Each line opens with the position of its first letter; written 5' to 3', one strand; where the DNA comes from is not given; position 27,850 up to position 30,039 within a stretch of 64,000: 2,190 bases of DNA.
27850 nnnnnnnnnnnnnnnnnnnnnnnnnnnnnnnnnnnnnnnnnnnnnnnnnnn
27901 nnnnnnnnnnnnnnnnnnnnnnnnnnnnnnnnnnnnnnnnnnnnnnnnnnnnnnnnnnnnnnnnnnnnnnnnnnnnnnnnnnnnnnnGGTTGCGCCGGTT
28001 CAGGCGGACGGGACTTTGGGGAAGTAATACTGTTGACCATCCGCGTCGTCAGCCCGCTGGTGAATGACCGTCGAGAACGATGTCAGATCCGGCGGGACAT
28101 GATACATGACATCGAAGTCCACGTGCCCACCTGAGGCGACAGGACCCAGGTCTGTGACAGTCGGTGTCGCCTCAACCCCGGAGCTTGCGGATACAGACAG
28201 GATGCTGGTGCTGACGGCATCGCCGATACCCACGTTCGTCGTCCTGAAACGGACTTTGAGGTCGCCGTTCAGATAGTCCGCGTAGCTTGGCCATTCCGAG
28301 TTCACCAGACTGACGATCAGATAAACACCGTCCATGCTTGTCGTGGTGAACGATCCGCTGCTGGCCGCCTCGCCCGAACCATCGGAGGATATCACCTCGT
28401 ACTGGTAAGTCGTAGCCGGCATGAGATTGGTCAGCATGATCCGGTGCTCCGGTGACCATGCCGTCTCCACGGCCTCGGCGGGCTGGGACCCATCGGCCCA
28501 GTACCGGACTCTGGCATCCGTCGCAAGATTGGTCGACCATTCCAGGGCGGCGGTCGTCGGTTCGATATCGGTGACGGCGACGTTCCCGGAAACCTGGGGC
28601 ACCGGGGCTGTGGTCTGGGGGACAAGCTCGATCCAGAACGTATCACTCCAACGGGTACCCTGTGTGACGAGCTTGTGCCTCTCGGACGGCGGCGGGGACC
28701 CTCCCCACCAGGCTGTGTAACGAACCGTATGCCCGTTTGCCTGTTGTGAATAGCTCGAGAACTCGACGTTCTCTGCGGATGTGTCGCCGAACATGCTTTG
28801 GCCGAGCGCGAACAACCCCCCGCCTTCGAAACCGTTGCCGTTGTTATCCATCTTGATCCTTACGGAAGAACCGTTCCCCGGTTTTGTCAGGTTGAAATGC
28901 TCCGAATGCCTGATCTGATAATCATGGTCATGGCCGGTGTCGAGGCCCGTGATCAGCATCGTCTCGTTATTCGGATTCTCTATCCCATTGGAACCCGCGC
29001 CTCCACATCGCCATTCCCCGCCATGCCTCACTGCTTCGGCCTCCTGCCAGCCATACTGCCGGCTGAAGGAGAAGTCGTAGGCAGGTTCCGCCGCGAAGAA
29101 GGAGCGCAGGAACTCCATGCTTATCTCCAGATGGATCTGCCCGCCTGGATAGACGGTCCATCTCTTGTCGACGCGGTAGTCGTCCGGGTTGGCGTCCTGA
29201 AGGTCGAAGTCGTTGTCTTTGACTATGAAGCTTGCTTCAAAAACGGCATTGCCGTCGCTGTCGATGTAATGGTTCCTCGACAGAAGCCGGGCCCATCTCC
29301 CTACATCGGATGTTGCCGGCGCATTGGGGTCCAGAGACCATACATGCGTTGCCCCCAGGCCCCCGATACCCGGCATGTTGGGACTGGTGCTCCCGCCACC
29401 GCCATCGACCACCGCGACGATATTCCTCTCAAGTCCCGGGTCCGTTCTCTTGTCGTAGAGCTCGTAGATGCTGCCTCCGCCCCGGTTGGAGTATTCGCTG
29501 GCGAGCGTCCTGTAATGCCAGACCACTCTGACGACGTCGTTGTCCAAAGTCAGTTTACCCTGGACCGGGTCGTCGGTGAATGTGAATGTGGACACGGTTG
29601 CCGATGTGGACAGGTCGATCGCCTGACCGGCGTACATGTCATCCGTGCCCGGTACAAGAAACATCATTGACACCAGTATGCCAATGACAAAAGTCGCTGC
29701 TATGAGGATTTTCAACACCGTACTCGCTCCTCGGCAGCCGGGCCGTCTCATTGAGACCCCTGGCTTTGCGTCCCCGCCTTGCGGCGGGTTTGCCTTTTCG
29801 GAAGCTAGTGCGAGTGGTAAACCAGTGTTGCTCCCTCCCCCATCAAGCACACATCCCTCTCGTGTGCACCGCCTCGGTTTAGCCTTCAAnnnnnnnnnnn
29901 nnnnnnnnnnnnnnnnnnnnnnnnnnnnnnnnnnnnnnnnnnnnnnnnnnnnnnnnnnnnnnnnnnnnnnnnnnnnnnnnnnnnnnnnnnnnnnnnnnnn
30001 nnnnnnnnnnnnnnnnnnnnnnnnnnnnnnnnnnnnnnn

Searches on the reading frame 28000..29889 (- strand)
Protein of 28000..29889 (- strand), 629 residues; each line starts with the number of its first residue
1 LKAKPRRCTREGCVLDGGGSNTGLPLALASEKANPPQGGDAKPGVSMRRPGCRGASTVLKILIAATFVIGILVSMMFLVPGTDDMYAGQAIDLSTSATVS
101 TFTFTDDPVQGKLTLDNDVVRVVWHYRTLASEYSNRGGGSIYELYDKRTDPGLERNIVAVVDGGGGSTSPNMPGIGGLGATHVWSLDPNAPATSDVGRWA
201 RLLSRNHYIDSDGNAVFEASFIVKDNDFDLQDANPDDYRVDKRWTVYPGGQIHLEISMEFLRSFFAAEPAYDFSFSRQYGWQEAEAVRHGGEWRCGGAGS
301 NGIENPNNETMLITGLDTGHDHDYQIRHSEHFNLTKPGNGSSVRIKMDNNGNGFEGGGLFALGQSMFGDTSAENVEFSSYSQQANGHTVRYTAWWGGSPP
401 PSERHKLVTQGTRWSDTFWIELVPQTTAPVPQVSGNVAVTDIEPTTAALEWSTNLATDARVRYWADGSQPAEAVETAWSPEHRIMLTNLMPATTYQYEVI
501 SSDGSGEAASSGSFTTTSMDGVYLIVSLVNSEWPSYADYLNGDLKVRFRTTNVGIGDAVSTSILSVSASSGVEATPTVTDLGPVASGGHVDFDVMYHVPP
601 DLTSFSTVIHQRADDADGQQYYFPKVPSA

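Call 5: search_protein_families(library=pfam, proteins=[window:28000-29889:-], max_evalue=0.01)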
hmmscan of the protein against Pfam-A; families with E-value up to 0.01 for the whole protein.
window:28000-29889:- (629 aa): 3 families
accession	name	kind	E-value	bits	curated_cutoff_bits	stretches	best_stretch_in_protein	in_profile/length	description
PF16656.11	Pur_ac_phosph_N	-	9.9e-07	29.7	30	1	436-516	5-93/93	Purple acid Phosphatase, N-terminal domain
PF00041.27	fn3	-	2.1e-06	28.3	25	1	434-513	4-80/84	Fibronectin type III domain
PF25059.1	FN3_DSCAM-DSCAML_C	-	0.00077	20.2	39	1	461-522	25-85/89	DSCAM/DSCAML C-terminal Fn3-like domain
